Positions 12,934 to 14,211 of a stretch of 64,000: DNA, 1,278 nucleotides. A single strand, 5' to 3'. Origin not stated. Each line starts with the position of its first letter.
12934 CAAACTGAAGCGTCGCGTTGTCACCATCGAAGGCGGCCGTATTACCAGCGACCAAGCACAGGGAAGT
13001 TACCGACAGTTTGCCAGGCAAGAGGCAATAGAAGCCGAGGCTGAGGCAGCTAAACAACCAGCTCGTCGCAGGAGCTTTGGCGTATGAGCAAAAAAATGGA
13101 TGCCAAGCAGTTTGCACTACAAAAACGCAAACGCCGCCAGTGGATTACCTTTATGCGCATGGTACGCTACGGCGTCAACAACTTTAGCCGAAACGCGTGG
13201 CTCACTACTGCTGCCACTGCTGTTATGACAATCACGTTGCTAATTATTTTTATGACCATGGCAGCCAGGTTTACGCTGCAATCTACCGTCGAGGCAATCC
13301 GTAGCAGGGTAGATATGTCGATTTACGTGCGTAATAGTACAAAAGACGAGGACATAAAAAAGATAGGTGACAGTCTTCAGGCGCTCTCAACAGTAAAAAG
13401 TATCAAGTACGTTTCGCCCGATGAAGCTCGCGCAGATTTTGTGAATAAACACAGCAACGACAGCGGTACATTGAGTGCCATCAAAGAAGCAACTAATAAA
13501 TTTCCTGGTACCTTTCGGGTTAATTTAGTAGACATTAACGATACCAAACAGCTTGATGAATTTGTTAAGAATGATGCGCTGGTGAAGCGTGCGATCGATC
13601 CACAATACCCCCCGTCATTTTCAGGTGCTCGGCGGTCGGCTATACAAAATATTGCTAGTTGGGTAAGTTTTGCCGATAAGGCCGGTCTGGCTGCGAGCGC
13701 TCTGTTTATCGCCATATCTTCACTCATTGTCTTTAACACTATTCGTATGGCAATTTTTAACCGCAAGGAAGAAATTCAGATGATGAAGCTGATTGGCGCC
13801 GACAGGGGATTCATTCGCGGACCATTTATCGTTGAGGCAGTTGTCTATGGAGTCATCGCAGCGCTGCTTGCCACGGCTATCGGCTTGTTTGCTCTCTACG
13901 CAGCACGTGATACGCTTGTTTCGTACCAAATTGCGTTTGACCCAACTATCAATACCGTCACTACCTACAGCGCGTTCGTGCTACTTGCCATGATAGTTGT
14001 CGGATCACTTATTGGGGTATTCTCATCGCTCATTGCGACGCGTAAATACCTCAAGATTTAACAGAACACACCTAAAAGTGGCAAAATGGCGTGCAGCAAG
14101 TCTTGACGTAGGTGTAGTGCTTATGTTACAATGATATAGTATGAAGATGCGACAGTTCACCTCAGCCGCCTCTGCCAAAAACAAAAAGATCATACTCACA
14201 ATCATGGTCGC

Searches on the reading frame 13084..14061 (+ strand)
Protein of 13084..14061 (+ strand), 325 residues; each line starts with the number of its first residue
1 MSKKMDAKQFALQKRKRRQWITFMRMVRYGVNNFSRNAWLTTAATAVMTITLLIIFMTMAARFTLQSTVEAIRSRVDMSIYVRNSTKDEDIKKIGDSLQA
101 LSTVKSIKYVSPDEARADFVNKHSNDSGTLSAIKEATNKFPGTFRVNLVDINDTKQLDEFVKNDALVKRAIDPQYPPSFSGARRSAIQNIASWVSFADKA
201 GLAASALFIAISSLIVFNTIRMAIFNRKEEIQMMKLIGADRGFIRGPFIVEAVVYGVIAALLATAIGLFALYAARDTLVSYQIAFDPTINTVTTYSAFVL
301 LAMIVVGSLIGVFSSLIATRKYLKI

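Call 62: search_protein_families(library=padloc, proteins=[window:13084-14061:+], max_evalue=0.1)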
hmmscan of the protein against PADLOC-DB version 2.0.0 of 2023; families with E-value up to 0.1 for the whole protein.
window:13084-14061:+ (325 aa): 1 family
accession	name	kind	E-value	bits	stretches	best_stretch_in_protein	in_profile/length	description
PDLC01991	CARF_m8--CARF_LolE_TM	-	0.03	10.4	1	207-319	442-544/810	-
